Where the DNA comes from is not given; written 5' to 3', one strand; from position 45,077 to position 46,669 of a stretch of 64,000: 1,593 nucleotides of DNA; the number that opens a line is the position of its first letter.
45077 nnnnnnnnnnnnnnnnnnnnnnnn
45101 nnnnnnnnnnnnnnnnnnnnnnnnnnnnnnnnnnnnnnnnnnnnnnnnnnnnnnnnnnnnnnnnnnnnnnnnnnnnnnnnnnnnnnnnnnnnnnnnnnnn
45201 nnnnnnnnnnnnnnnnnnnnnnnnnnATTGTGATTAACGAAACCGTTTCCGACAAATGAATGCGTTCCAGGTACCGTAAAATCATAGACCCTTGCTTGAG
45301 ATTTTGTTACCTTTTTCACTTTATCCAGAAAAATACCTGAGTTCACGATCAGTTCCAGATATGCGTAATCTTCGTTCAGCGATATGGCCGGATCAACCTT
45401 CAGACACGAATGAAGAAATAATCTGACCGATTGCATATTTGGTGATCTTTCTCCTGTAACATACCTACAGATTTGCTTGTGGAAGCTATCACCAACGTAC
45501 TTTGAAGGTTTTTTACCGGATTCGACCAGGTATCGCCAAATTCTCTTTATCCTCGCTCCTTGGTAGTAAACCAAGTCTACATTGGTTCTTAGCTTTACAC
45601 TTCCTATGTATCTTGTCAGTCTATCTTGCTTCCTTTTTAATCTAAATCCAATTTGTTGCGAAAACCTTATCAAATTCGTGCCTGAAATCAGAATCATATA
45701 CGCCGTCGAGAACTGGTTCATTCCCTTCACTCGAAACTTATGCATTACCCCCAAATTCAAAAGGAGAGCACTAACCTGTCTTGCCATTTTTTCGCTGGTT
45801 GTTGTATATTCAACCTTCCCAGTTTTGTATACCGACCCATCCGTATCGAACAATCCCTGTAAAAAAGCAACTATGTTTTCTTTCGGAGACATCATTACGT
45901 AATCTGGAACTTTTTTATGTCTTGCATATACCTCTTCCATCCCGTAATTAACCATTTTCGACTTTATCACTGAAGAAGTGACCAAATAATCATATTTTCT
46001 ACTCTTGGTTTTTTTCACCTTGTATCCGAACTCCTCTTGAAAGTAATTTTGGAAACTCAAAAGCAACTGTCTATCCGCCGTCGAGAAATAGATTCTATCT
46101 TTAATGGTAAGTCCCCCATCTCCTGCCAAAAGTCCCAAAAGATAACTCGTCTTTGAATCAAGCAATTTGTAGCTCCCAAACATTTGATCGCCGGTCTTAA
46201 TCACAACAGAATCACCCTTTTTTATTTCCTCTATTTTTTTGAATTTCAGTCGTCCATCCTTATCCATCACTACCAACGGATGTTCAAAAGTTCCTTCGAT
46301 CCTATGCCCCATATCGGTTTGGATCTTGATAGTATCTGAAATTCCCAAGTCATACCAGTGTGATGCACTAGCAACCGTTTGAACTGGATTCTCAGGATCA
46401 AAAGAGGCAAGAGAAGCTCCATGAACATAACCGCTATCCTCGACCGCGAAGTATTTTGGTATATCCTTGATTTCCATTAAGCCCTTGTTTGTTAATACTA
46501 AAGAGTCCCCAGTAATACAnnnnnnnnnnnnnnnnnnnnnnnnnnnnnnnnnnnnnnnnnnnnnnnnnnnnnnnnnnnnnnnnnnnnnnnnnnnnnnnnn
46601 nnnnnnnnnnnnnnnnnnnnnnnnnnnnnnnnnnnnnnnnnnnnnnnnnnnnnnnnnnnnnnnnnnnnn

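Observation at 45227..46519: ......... intein inserted in the P-loop of FtsH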

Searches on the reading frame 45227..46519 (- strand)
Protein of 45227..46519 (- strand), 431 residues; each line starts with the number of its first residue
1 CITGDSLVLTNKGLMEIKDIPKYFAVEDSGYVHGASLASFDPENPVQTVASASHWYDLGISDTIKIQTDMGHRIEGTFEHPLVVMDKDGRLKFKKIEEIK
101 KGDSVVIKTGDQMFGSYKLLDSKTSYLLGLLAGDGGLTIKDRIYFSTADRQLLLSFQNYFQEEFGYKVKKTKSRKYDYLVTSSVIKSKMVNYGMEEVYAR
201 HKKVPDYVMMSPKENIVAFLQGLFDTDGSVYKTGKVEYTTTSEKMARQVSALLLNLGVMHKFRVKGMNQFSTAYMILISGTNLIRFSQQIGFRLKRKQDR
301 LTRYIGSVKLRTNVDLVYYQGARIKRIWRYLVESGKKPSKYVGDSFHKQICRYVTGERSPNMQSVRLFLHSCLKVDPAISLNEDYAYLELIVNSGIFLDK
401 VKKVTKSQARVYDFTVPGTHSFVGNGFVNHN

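Call 5: search_solved_structures(query=window:45227-46519:-, max_evalue=0.01, show_alignments=2)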
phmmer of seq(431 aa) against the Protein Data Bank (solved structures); distinct sequences matched with E-value up to 0.01: 9.
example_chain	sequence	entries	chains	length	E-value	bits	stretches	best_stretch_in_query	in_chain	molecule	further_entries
1dq3_A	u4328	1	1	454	3.6e-12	49.4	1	38-303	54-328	ENDONUCLEASE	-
7qsu_A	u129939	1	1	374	1e-10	44.6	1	102-284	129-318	V-ATPase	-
7qss_A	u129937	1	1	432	1.1e-10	44.5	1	102-284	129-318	V-type ATP synthase alpha chain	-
2cw7_A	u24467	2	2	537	2.3e-07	33.5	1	194-259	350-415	Endonuclease PI-PkoII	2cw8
4o1r_A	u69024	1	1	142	0.00016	24.2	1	392-431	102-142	Replicative DNA helicase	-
6rpq_A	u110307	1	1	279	0.00024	23.6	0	52-106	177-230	Ubiquitin-like protein SMT3,1108aa long hypothetical cell division control protein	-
1am2_A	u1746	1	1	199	0.00074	22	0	53-109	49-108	MXE GYRA INTEIN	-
4e2u_A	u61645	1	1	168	0.008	18.6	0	50-114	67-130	Pho radA intein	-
6rpp_A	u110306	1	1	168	0.0091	18.4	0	53-107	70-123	Cell division control protein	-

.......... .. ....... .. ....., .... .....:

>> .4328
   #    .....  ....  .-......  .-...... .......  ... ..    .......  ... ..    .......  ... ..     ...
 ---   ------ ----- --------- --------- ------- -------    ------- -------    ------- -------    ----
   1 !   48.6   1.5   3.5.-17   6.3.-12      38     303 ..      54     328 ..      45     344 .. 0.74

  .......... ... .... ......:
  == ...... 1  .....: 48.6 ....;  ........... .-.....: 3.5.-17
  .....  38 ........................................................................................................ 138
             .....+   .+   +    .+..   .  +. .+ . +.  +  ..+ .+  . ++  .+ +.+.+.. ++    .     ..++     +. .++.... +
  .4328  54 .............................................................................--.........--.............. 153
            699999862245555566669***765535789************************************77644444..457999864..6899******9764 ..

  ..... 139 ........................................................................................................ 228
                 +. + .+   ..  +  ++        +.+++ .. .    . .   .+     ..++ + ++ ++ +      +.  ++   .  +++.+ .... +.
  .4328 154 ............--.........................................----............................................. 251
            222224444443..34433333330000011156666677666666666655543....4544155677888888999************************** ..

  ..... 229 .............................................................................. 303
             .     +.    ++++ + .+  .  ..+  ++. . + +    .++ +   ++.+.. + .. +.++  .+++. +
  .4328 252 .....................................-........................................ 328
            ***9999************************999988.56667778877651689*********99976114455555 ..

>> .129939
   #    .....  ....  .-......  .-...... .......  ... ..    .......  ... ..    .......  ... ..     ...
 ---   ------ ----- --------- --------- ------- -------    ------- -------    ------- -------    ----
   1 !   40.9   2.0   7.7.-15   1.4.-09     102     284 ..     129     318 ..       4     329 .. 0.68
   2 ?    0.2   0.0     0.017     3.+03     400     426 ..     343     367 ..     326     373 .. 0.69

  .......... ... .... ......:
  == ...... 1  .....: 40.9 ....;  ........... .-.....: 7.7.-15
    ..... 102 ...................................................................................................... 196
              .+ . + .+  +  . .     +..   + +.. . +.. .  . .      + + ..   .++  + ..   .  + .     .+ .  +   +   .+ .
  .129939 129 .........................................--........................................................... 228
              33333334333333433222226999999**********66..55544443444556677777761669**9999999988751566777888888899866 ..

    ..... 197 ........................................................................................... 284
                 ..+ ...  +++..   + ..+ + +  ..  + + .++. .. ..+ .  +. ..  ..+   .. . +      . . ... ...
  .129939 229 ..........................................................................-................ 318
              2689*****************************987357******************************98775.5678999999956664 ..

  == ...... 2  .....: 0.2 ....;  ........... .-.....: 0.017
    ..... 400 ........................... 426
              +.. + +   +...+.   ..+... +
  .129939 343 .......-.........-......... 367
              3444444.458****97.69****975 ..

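Call 10: find_homologous_proteins(query=window:45227-46519:-, max_evalue=0.00001)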
Query seq(431 aa) (431 aa): 76 proteins with E <= 0.00001 among 4642 candidates.
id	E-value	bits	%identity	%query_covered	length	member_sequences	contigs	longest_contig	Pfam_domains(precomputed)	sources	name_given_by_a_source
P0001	2.4e-173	595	62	95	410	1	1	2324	PF14528.12,PF14890.12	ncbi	ncbi:hypothetical protein COX09_02280, partial [Candidatus Beckwithbacteria bacterium CG23_combo_of_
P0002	2.5e-155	536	75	73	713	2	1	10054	PF14528.12,PF00004.36,PF17862.8,PF01434.25,PF14890.12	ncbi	ncbi:MAG: AAA family ATPase, partial [Patescibacteria group bacterium]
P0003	1.7e-88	316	41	100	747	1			PF14528.12,PF00004.36,PF14890.12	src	-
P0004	2.1e-84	302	40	100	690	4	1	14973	PF05204.20,PF06480.21,PF14528.12,PF00004.36,PF14890.12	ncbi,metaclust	ncbi:MAG: hypothetical protein UR31_C0021G0014, partial [Parcubacteria group bacterium GW2011_GWA2_3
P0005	4.9e-67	245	78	29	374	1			PF06480.21,PF14890.12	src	-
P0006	1.6e-57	214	34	100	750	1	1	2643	PF13604.13,PF14528.12,PF02562.23,PF14890.12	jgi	jgi:phosphate starvation-inducible protein PhoH/intein/homing endonuclease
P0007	1.6e-57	214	34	100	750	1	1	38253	PF13604.13,PF14528.12,PF02562.23,PF14890.12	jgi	jgi:phosphate starvation-inducible protein PhoH/intein/homing endonuclease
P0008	4.5e-56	209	33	100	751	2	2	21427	PF14528.12,PF02562.23,PF14890.12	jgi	jgi:phosphate starvation-inducible protein PhoH/intein/homing endonuclease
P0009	7.7e-56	208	34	100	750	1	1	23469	PF13604.13,PF14528.12,PF02562.23,PF14890.12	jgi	jgi:phosphate starvation-inducible protein PhoH/intein/homing endonuclease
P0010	8.7e-55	205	33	100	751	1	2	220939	PF14528.12,PF02562.23,PF14890.12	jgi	jgi:phosphate starvation-inducible protein PhoH/intein/homing endonuclease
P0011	9.7e-55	204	32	100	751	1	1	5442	PF14528.12,PF02562.23,PF14890.12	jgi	jgi:phosphate starvation-inducible protein PhoH/intein/homing endonuclease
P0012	1.0e-54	204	31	100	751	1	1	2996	PF13604.13,PF14528.12,PF02562.23,PF14890.12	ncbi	-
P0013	5.6e-54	202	31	100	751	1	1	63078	PF14528.12,PF02562.23,PF14890.12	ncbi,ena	-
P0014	6.3e-54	202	32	100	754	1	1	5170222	PF14528.12,PF02562.23,PF14890.12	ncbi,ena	-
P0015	8.5e-54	201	31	100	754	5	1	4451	PF14528.12,PF02562.23,PF14890.12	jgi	jgi:phosphate starvation-inducible protein PhoH/intein/homing endonuclease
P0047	4.2e-48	183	33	80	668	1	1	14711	PF14528.12,PF00004.36,PF05496.19,PF14890.12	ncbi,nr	ncbi:MAG TPA: AAA family ATPase, partial [Anaerolineales bacterium]|nr:AAA family ATPase [Anaeroline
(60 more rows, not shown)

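Call 35: find_encoding_contigs(protein=P0014, flank=2000, max_places=1)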
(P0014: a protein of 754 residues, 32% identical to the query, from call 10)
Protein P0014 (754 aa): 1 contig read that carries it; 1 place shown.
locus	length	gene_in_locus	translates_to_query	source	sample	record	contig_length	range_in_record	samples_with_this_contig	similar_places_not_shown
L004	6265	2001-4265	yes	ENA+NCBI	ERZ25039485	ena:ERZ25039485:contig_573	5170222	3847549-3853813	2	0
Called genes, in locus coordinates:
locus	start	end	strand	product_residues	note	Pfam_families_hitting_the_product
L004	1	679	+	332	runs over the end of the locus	PF06144:DNA_pol3_delta, PF21694:DNA_pol3_delta_C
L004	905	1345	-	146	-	-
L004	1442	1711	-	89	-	PF01649:Ribosomal_S20p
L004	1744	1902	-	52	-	-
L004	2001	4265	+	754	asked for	PF02562:PhoH (weak), PF14890:Intein_splicing, PF14528:LAGLIDADG_3, PF02562:PhoH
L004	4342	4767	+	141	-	PF02130:YbeY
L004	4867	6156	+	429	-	PF01595:CNNM, PF00571:CBS, PF03471:CorC_HlyC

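Call 36: find_encoding_contigs(protein=P0047, flank=2000, max_places=1)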
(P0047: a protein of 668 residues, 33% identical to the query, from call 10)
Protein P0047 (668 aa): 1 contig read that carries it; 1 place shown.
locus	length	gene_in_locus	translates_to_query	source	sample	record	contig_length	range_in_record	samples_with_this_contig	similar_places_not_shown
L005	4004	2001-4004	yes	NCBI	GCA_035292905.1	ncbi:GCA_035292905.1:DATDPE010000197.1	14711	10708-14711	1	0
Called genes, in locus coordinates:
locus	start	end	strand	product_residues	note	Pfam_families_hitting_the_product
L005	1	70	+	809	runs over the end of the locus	PF12704:MacB_PCD (weak), PF02687:FtsX, PF12704:MacB_PCD (weak), PF02687:FtsX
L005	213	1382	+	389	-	PF00364:Biotin_lipoyl (faint), PF25917:BSH_RND (weak), PF25919:BSH_CusB (faint), PF25973:BSH_CzcB, PF25990:Beta-barrel_YknX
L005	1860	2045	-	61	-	-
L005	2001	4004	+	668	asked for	PF05496:RuvB_N, PF14890:Intein_splicing, PF14528:LAGLIDADG_3, PF00004:AAA, PF05496:RuvB_N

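Call 45: find_related_loci(query=window:45227-46519:-, collection=genome_contigs, flank=3000)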
Query window:45227-46519:- (431 aa) in genome_contigs; peptide patterns used: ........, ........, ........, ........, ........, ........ (x = any residue, [..] = any of these).
155 stretches matched a pattern; 6 encode a relative of the query (tblastn E <= 1e-3); 6 distinct loci.
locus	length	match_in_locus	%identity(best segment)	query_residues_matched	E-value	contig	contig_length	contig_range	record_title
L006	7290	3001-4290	66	1-431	0e+0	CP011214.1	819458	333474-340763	MAG: Candidatus Woesebacteria bacterium GW2011_GWF1_31_35 chromosome, complete genome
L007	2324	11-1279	62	1-423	0e+0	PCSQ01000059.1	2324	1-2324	MAG: Candidatus Beckwithbacteria bacterium CG23_combo_of_CG06-09_8_20_14_all_47_9 CG23_scaffold_54170_c, whole genome sh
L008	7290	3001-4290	64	1-431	0e+0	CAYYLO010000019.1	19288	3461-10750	MAG TPA_asm: uncultured Gammaproteobacteria bacterium isolate binchicken_co144_799 genome assembly, contig: NODE_5890_le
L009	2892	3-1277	63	8-431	0e+0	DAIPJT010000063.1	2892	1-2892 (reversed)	MAG TPA_asm: Patescibacteria group bacterium isolate CTOTU11699 NODE_18144_length_2892_cov_7.395488, whole genome shotgu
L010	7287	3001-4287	69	1-431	0e+0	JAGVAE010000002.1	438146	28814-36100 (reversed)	MAG: Candidatus Woesebacteria bacterium isolate DeMMO6_57 c_000000045538, whole genome shotgun sequence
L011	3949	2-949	75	116-431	8e-168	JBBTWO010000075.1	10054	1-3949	MAG: Patescibacteria group bacterium isolate H41-bin046_1 H41_bin046_1_000000000075, whole genome shotgun sequence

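Call 47: predict_structure(alignment_id=A1)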
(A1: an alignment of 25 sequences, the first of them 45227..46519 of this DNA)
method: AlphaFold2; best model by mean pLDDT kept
length: 431 residues; sequences in the alignment: 25
mean_pLDDT: 91.1   pTM: 0.91
mean pLDDT of the five models: 91.1, 91.1, 90.3, 89.4, 87.6
residues with pLDDT >= 90: 326; 70-90: 92; 50-70: 13; < 50: 0
segments of 3 or more residues with pLDDT < 50: none
pLDDT, mean of each block of 10 residues (from residue 1): 91 95 95 93 87 94 96 93 92 95 93 91 97 90 92 96 96 91 94 91 95 98 95 90 95 96 80 91 93 94 81 81 93 87 79 88 90 94 94 92 96 86 72 56
secondary structure, 60 per line:
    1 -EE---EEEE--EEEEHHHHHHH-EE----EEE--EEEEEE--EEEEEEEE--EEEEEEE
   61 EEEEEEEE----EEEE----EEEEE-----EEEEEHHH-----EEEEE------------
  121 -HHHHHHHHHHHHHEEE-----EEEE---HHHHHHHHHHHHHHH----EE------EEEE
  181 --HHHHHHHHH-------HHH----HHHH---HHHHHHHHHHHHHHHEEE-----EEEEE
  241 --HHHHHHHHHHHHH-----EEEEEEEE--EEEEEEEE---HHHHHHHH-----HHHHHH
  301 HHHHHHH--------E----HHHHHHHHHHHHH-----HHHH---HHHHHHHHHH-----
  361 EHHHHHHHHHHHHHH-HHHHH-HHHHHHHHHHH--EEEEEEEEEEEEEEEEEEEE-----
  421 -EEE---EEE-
elements in order: E7-10 E13-16 H17-23 E31-33 E36-41 E44-51 E54-68 E73-76 E81-85 E91-95 E104-108 H122-134 E135-137 E143-146 H150-164 E177-180 H183-191 H206-209 H213-227 E228-230 E236-240 H243-255 E261-268 E271-278 H282-289 H295-307 H321-333 H339-342 H346-355 H362-375 H377-381 H383-393 E396-415 E422-424 E428-430

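Call 49: fold_search(model_id=the predicted structure, library=pdb)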
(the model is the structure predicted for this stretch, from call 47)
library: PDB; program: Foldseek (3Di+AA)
matches with E <= 10: 645; with E <= 0.001: 98
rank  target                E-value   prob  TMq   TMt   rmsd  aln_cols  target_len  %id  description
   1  7qss                  3.0e-28  1.00  0.72  0.72   5.3       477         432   24  Crystal structure of homing endonuclease-associated TliVMA intein (C1A) (released 2022-03-30)
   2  1dq3                  9.1e-26  1.00  0.64  0.61   7.2       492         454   18  CRYSTAL STRUCTURE OF AN ARCHAEAL INTEIN-ENCODED HOMING ENDONUCLEASE PI-PFUI (released 2000-07-05)
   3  7qsu                  1.4e-24  1.00  0.62  0.72   5.5       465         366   22  Crystal structure of homing endonuclease-associated TliVMA intein (C1A, d333-339) (released 2022-03-30)
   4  2cw7                  4.5e-21  1.00  0.65  0.53   9.8       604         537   16  Crystal structure of intein homing endonuclease II (released 2006-04-18)
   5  7qst                  4.6e-20  1.00  0.58  0.67   6.3       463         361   18  Crystal structure of homing endonuclease-associated PhoVMA intein (C1A) (released 2022-03-30)
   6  1vde_B                9.9e-12  1.00  0.46  0.46   9.1       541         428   12  PI-SCEI, A HOMING ENDONUCLEASE WITH PROTEIN SPLICING ACTIVITY (released 1998-04-08)
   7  1jva_B                3.2e-11  1.00  0.46  0.46   9.4       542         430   12  CRYSTAL STRUCTURE OF THE VMA1-DERIVED ENDONUCLEASE BEARING THE N AND C EXTEIN PROPEPTIDES (released 2002-08-29)
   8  1ef0_A                3.4e-11  1.00  0.45  0.46   9.6       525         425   12  CRYSTAL STRUCTURE OF PI-SCEI MINIPRECURSOR (released 2000-06-07)
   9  1um2_B                9.7e-11  1.00  0.44  0.45  10.1       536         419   14  Crystal Structure of the Vma1-Derived Endonuclease with the Ligated Extein Segment (released 2004-09-22)
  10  1vde_A                3.3e-10  1.00  0.46  0.46   9.3       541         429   13  PI-SCEI, A HOMING ENDONUCLEASE WITH PROTEIN SPLICING ACTIVITY (released 1998-04-08)
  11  1dfa                  5.9e-10  1.00  0.46  0.48   8.8       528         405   13  CRYSTAL STRUCTURE OF PI-SCEI IN C2 SPACE GROUP (released 1999-12-08)
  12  1ef0_B                5.9e-10  1.00  0.44  0.47  10.2       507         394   13  CRYSTAL STRUCTURE OF PI-SCEI MINIPRECURSOR (released 2000-06-07)
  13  1jva_A                6.3e-10  1.00  0.44  0.45  10.4       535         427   13  CRYSTAL STRUCTURE OF THE VMA1-DERIVED ENDONUCLEASE BEARING THE N AND C EXTEIN PROPEPTIDES (released 2002-08-29)
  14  1lws_A                7.5e-10  1.00  0.45  0.46   9.4       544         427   12  Crystal structure of the intein homing endonuclease PI-SceI bound to its recognition sequence (released 2002-09-27)
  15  1um2_A                1.1e-09  1.00  0.45  0.46  10.3       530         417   13  Crystal Structure of the Vma1-Derived Endonuclease with the Ligated Extein Segment (released 2004-09-22)
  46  1am2                  3.7e-06  1.00  0.21  0.46   4.1       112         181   28  GYRA INTEIN FROM MYCOBACTERIUM XENOPI (released 1998-06-24)
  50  6frh_A                7.5e-06  1.00  0.21  0.53   2.5       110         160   17  Crystal structure of Ssp DnaB Mini-Intein variant M86 (released 2019-01-30)
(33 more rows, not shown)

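Call 52: list_cluster_members(proteins=[P0077, P0004, P0082, P0095])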
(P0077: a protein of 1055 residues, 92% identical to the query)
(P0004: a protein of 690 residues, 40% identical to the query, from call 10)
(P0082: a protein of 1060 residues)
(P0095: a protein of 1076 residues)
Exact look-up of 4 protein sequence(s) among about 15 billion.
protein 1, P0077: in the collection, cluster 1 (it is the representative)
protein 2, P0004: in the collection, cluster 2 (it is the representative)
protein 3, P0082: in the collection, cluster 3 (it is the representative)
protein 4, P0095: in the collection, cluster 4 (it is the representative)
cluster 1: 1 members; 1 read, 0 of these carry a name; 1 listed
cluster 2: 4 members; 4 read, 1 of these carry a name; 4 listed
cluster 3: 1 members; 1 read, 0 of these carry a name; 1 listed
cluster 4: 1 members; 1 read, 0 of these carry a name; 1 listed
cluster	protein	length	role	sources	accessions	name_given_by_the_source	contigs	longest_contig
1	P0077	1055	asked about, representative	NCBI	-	-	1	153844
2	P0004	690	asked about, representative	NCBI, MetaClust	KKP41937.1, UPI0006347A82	MAG: hypothetical protein UR31_C0021G0014, partial [Parcubacteria group bacterium ... | status=active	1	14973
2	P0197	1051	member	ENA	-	-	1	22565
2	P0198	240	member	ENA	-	-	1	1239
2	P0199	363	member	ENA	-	-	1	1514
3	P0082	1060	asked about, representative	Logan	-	-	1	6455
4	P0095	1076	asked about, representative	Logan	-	-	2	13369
